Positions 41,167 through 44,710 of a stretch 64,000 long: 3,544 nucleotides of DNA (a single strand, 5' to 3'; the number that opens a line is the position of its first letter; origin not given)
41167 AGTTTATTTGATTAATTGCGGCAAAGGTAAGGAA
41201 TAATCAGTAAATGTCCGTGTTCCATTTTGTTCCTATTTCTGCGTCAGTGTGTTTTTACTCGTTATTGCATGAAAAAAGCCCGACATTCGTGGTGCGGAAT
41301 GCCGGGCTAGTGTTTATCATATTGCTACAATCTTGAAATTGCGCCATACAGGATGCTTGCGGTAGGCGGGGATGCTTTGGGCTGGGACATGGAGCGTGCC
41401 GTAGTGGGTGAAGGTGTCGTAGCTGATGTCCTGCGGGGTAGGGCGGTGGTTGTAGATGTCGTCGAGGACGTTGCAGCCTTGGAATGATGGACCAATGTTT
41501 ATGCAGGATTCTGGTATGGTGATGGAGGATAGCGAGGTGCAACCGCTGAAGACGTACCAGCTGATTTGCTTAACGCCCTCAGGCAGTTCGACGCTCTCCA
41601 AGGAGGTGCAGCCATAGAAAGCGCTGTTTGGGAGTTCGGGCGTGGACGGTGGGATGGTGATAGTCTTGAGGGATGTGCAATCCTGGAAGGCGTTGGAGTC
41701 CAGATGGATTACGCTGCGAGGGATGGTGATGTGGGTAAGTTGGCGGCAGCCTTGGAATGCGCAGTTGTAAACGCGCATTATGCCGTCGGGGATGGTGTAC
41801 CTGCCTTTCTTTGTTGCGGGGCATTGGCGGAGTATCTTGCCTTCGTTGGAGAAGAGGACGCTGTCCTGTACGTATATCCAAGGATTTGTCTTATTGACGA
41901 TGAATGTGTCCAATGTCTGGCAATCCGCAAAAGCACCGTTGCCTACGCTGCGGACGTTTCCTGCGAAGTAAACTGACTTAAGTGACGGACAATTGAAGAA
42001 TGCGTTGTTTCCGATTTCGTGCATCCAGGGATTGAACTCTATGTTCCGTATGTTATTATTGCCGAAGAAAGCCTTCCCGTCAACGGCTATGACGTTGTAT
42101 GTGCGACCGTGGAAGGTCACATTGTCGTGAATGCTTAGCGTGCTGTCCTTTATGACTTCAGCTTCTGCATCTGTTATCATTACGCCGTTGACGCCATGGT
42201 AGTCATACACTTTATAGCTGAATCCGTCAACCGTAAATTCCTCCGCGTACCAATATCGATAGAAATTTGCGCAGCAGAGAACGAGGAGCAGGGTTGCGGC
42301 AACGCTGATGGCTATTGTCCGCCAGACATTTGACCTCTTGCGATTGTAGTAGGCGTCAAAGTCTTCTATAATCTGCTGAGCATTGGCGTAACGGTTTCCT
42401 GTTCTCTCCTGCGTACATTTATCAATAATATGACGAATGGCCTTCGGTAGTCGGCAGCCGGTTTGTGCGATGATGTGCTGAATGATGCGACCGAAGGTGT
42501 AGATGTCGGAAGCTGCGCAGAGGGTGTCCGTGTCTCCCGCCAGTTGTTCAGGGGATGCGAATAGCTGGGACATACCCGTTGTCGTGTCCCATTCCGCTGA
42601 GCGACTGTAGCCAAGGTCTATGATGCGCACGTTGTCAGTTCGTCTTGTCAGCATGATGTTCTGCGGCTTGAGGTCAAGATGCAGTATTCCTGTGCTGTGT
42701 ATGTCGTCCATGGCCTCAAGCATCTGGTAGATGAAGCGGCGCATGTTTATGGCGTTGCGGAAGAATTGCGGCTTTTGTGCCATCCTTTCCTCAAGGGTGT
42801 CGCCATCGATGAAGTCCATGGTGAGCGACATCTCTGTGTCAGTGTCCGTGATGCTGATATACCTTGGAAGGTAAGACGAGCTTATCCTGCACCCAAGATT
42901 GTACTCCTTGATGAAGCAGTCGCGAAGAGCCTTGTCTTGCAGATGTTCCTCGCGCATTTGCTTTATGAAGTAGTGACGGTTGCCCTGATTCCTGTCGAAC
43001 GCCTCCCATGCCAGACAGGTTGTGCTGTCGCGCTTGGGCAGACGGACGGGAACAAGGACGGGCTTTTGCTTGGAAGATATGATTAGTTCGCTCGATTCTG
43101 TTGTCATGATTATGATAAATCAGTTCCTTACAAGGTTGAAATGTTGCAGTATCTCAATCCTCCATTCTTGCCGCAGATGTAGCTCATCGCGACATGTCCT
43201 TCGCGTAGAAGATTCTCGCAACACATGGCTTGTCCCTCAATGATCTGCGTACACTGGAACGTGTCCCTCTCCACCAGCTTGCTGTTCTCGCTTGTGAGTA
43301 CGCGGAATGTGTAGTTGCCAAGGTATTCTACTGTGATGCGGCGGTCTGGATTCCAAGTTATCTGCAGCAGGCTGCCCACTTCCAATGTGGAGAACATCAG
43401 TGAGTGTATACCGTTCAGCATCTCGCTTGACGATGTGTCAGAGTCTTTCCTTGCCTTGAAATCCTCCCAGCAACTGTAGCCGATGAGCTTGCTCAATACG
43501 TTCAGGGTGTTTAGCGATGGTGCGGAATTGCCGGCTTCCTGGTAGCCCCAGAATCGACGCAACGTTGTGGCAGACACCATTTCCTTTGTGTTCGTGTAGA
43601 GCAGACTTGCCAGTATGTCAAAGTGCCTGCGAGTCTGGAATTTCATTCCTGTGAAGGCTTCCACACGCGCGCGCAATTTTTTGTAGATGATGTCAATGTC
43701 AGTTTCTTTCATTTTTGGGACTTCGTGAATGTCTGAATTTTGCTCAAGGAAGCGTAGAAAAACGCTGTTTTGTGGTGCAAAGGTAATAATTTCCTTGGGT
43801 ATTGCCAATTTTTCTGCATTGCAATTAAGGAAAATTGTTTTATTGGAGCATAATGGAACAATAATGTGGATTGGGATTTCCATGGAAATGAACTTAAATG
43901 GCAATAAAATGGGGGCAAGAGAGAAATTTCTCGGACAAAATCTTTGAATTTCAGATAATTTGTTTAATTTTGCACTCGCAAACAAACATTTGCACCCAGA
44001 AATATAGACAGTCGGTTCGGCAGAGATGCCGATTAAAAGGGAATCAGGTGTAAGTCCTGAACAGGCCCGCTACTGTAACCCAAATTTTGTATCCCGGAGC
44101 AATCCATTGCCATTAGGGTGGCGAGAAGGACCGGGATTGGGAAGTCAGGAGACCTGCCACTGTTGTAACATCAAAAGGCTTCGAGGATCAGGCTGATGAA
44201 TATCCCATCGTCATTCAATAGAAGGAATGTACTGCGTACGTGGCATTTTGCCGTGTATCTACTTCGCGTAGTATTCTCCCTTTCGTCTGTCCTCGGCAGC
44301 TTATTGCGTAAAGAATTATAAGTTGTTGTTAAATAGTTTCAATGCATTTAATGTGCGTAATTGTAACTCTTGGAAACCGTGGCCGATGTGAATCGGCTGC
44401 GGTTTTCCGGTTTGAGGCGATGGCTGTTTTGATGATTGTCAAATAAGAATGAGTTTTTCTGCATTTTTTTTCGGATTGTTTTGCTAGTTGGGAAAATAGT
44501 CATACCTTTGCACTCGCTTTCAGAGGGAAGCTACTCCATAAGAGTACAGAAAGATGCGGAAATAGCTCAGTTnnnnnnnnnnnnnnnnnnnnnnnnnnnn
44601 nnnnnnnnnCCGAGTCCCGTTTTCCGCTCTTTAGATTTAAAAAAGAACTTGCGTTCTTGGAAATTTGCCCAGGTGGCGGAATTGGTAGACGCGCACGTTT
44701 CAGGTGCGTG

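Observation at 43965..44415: Stand-alone cobalamin riboswitch unit: own promoter, only a 41-codon ORF, own terminator, then tRNA genes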

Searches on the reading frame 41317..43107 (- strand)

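Call 8: search_protein_families(library=pfam, proteins=[window:41317-43107:-], max_evalue=0.01)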
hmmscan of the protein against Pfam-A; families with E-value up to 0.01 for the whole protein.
window:41317-43107:- (596 aa): 5 families
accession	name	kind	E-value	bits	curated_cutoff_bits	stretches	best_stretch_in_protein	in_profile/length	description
PF13306.12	LRR_5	-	8.4e-43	145.7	27.7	2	437-545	16-123/127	BspA type Leucine rich repeat region (6 copies)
PF00069.31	Pkinase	-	1.1e-25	90.9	31.7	1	41-216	22-194/263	Protein kinase domain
PF07714.23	PK_Tyr_Ser-Thr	-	4.1e-13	49.7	23.1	1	38-222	23-207/258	Protein tyrosine and serine/threonine kinase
PF13855.12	LRR_8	-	8.1e-07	29.1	27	0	358-401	10-53/61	Leucine rich repeat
PF01636.29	APH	-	0.0061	16.8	23.2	0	110-169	138-198/239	Phosphotransferase enzyme family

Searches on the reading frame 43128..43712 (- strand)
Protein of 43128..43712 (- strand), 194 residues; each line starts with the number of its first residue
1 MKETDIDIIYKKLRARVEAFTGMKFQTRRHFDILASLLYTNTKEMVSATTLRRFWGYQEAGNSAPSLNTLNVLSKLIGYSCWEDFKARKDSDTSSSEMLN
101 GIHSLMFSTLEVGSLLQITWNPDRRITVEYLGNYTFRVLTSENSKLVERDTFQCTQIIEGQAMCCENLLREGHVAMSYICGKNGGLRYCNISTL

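Call 8: search_protein_families(library=pfam, proteins=[window:43128-43712:-], max_evalue=0.01)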
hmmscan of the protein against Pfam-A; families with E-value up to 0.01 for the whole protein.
window:43128-43712:- (194 aa): 0 families

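Call 22: find_homologous_proteins(query=window:43128-43712:-, max_evalue=0.001)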
Query window:43128-43712:- (194 aa): 20 proteins with E <= 0.001 among 51 candidates.
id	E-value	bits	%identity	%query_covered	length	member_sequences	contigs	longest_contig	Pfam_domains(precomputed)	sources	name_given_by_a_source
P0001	2.8e-125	433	99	100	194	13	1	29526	-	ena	-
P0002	7.3e-111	386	92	97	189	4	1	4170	-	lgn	-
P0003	1.7e-103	362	87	97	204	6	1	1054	-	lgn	-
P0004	5.1e-103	361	86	97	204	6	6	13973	-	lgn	-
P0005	2.7e-65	238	58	93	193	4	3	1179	-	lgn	-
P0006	2.6e-63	231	56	95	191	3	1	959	-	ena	-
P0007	5.7e-63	230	59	94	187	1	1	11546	-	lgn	-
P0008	1.4e-60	222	57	92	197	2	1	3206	-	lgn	-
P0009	7.2e-59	217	54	95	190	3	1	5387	-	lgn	-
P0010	1.8e-58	215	55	92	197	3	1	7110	-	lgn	-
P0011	6.1e-58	214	53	91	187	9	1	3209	-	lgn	-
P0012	1.4e-55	206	53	91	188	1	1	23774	-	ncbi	-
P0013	2.4e-55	205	55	90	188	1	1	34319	-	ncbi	-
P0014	4.1e-54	201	51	94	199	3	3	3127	-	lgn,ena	-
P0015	7.8e-52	194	52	94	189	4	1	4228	-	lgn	-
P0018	3.8e-48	182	47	97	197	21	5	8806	-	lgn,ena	-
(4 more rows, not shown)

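Call 23: find_encoding_contigs(protein=P0004, flank=6000, max_places=6)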
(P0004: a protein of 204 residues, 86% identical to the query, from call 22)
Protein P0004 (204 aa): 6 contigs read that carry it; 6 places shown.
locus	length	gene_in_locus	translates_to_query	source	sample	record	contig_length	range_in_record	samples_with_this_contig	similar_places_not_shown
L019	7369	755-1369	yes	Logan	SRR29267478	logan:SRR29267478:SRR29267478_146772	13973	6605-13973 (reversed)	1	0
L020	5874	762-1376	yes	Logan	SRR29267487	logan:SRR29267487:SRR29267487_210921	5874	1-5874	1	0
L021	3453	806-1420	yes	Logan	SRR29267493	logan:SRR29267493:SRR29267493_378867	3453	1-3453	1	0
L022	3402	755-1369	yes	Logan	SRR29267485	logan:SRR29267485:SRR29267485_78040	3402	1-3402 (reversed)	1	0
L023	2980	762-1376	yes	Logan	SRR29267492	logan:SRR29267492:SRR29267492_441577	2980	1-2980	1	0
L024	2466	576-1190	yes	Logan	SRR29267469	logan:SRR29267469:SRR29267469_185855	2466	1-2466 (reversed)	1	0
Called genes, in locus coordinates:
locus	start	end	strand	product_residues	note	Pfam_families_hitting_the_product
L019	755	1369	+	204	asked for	-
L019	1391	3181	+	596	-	PF00069:Pkinase, PF07714:PK_Tyr_Ser-Thr, PF13306:LRR_5, PF13855:LRR_8 (faint), PF13306:LRR_5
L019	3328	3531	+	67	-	-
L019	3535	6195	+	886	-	PF01580:FtsK_SpoIIIE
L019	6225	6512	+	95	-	PF06013:WXG100 (weak)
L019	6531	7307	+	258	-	-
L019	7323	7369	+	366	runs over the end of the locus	PF13421:Band_7_1 (weak), PF14237:GYF_2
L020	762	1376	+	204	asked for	-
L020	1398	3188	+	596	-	PF00069:Pkinase, PF07714:PK_Tyr_Ser-Thr, PF13306:LRR_5, PF13855:LRR_8 (faint), PF13306:LRR_5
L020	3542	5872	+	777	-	?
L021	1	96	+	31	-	?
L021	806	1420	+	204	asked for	-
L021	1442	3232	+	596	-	PF00069:Pkinase, PF07714:PK_Tyr_Ser-Thr, PF13306:LRR_5, PF13855:LRR_8 (faint), PF13306:LRR_5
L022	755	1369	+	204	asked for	-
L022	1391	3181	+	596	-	PF00069:Pkinase, PF07714:PK_Tyr_Ser-Thr, PF13306:LRR_5, PF13855:LRR_8 (faint), PF13306:LRR_5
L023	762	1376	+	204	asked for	-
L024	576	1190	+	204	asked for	-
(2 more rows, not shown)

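Call 24: find_encoding_contigs(protein=P0002, flank=6000, max_places=4)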
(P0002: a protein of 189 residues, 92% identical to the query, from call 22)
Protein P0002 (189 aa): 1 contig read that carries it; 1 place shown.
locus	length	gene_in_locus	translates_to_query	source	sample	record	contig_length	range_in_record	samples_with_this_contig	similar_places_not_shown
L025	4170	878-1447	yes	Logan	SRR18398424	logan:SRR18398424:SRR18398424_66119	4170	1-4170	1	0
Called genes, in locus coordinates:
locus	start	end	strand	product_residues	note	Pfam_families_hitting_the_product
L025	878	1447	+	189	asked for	-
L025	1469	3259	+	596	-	PF00069:Pkinase, PF07714:PK_Tyr_Ser-Thr, PF13306:LRR_5, PF13855:LRR_8 (faint), PF13306:LRR_5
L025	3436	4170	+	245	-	?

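Call 25: find_encoding_contigs(protein=P0007, flank=6000, max_places=4)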
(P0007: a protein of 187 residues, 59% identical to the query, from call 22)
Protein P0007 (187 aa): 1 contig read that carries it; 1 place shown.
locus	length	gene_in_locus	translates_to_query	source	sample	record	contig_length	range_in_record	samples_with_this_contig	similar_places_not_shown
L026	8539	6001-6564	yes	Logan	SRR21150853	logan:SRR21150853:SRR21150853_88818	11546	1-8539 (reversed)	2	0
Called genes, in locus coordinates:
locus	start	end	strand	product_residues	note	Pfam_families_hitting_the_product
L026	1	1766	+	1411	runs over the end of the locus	PF07581:Glug (faint), PF00404:Dockerin_1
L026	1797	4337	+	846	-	PF02368:Big_2, PF00404:Dockerin_1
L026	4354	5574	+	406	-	-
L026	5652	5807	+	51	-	-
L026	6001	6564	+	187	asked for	-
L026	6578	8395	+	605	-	PF07714:PK_Tyr_Ser-Thr, PF00069:Pkinase, PF13306:LRR_5, PF13855:LRR_8 (faint), PF13306:LRR_5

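Call 28: find_encoding_contigs(protein=P0013, flank=6000, max_places=3)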
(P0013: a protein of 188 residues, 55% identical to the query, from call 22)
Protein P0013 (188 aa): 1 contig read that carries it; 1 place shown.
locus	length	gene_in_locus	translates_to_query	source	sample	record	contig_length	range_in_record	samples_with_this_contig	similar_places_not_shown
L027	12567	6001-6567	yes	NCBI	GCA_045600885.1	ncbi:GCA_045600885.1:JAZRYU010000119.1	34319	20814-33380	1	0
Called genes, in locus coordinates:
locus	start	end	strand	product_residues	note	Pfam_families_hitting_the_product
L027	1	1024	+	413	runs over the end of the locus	PF12704:MacB_PCD, PF02687:FtsX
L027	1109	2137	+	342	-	PF05496:RuvB_N, PF00004:AAA, PF07728:AAA_5 (faint), PF17864:AAA_lid_4, PF05491:WHD_RuvB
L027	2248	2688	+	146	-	PF01467:CTP_transf_like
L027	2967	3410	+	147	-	PF02130:YbeY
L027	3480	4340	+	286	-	PF12833:HTH_18, PF00165:HTH_AraC (weak)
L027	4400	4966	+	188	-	PF04011:LemA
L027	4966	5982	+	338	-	PF01435:Peptidase_M48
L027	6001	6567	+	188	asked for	-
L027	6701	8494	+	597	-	PF00069:Pkinase, PF07714:PK_Tyr_Ser-Thr, PF13306:LRR_5, PF13855:LRR_8 (faint), PF13306:LRR_5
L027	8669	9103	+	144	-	-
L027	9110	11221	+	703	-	PF07581:Glug (faint)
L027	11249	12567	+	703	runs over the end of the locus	-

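Call 29: find_encoding_contigs(protein=P0012, flank=6000, max_places=3)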
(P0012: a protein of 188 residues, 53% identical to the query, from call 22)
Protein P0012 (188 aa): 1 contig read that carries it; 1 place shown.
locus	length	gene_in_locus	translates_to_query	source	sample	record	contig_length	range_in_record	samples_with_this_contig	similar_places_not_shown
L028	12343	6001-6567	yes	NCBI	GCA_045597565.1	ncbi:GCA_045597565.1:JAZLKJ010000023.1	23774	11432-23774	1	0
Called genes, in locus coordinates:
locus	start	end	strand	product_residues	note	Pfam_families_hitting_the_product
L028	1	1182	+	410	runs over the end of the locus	PF12704:MacB_PCD, PF02687:FtsX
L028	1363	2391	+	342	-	PF05496:RuvB_N, PF00004:AAA, PF07728:AAA_5 (faint), PF17864:AAA_lid_4, PF05491:WHD_RuvB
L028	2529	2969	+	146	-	PF01467:CTP_transf_like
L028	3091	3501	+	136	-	PF02130:YbeY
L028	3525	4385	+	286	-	PF12833:HTH_18, PF00165:HTH_AraC (weak)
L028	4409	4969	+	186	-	PF04011:LemA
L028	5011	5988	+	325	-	PF01435:Peptidase_M48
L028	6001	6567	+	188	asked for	-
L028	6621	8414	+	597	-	PF00069:Pkinase, PF07714:PK_Tyr_Ser-Thr, PF13306:LRR_5, PF13855:LRR_8 (faint), PF13306:LRR_5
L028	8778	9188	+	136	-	PF18962:Por_Secre_tail (faint)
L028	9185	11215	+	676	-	PF07603:Lcl_C (faint), PF19190:BACON_2 (weak), PF13004:BACON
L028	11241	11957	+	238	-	-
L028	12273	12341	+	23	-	?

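Call 30: find_encoding_contigs(protein=P0018, flank=6000, max_places=5)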
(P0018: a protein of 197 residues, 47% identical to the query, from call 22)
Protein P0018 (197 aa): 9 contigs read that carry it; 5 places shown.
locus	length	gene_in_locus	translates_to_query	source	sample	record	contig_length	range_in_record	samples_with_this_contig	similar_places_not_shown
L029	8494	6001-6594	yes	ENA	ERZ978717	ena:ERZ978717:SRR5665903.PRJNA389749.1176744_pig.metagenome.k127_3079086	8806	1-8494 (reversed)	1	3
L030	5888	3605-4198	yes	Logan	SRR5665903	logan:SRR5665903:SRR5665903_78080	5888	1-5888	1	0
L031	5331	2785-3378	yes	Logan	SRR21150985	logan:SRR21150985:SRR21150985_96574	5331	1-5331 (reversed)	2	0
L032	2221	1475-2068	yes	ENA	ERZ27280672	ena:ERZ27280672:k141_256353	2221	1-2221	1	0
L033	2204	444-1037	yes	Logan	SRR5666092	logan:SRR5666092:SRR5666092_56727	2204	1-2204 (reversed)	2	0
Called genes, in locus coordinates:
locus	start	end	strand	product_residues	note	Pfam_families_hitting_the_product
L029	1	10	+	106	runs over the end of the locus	?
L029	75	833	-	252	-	-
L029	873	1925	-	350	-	PF14237:GYF_2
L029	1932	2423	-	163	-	-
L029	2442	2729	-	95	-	-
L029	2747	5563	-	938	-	PF01580:FtsK_SpoIIIE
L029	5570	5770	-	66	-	-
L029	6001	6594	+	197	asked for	-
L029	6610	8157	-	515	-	PF03109:ABC1, PF07714:PK_Tyr_Ser-Thr, PF00069:Pkinase, PF13306:LRR_5, PF13855:LRR_8 (faint), PF13306:LRR_5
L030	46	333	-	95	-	-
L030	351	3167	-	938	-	PF01580:FtsK_SpoIIIE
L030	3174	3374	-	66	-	-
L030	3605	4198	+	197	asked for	-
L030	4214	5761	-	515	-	PF03109:ABC1, PF07714:PK_Tyr_Ser-Thr, PF00069:Pkinase, PF13306:LRR_5, PF13855:LRR_8 (faint), PF13306:LRR_5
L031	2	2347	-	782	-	?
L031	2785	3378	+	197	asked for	-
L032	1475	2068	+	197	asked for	-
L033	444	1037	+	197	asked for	-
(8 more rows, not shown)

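Call 47: find_encoding_contigs(protein=P0003, flank=6000, max_places=6)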
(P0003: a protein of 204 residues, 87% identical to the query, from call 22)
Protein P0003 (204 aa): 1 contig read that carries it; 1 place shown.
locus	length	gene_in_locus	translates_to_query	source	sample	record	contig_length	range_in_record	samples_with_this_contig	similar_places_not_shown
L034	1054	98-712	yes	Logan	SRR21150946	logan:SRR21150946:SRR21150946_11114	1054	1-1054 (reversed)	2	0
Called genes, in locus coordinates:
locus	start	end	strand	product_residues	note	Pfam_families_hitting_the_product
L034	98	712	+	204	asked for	-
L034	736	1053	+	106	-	?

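Call 48: find_encoding_contigs(protein=P0001, flank=3000, max_places=10)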
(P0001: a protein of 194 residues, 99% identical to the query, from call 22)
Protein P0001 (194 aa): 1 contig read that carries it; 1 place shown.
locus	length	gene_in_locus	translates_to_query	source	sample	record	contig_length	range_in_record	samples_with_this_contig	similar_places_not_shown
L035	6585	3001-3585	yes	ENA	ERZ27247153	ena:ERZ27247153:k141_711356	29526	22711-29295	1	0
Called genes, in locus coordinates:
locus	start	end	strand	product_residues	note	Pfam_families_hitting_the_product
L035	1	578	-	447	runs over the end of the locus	PF01595:CNNM, PF00571:CBS, PF03471:CorC_HlyC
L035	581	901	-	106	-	PF00436:SSB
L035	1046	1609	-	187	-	-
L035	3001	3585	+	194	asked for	-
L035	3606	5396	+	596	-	PF00069:Pkinase, PF07714:PK_Tyr_Ser-Thr, PF13306:LRR_5, PF13855:LRR_8 (faint), PF13306:LRR_5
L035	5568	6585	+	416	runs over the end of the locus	?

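Call 69: search_protein_families(library=ncbifam, proteins=[window:43128-43712:-], max_evalue=1)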
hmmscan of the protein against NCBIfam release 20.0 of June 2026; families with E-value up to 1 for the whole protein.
window:43128-43712:- (194 aa): 0 families

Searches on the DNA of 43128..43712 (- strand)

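Call 34: search_rna_families(sources=[L019, L025, L026, L027, L028, L029, L031, L032, L033], threshold=gathering)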
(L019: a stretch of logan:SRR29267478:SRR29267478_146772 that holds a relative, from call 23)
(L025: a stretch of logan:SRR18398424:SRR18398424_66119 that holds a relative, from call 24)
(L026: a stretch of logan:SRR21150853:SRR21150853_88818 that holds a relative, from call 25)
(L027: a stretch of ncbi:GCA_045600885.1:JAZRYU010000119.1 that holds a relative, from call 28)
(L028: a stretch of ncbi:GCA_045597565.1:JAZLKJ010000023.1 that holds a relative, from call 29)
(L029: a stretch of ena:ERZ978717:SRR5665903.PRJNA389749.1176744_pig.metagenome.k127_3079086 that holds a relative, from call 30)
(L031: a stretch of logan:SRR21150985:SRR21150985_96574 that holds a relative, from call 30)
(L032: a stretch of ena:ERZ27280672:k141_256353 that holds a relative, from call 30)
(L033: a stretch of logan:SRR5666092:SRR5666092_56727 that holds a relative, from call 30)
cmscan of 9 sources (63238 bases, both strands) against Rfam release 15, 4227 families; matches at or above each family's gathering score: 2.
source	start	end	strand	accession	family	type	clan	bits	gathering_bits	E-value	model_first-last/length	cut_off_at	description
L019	474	653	-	RF00174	Cobalamin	Cis-reg; riboswitch;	CL00101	102.7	31.5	1.4e-24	1-189/189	no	Cobalamin riboswitch aptamer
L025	415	594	-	RF00174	Cobalamin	Cis-reg; riboswitch;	CL00101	101.4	31.5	3.2e-24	1-189/189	no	Cobalamin riboswitch aptamer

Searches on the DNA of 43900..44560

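Call 51: search_rna_families(source=window, start=43900, end=44560, threshold=evalue, max_evalue=10)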
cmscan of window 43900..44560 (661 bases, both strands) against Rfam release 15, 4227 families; matches with E-value up to 10: 8.
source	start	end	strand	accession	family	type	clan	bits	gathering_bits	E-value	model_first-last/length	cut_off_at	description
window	43995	44175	+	RF00174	Cobalamin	Cis-reg; riboswitch;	CL00101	103.6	31.5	7.9e-27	1-189/189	no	Cobalamin riboswitch aptamer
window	44333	44404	+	RF04181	rteR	Gene; sRNA;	-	19.9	72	2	1-84/84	no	rteR sRNA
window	44449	44552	-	RF02192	TCL6_2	Gene; lncRNA;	-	15.4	45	4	1-126/126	no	T-cell leukemia/lymphoma 6 conserved region 2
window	44172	44406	+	RF00548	U11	Gene; snRNA; splicing;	CL00005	13.8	39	7.8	1-134/134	no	U11 spliceosomal RNA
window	44143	44228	-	RF01210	snoU13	Gene; snRNA; snoRNA; CD-box;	CL00081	13.1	46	4.2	1-104/104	no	Small nucleolar RNA U13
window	44310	44401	+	RF02799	CssrB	Gene; sRNA;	-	12.7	76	5.8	1-180/180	no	Chromosome-encoded Shigella sRNA B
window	44268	44301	-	RF03001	leuA-Halobacteria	Cis-reg;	-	12.4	47.9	8.1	1-53/53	no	leuA-Halobacteria RNA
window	44335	44364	-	RF01833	astro_FSE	Cis-reg; frameshift_element;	-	11.9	70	3.4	1-55/55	no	ribosomal frameshift site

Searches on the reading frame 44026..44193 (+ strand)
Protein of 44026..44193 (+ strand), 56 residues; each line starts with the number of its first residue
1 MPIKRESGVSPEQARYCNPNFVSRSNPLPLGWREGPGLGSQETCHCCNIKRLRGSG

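Call 57: find_homologous_proteins(query=window:44026-44193:+, max_evalue=1)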
Query window:44026-44193:+: no candidate shares three 5-residue words with the query. No homologue found.
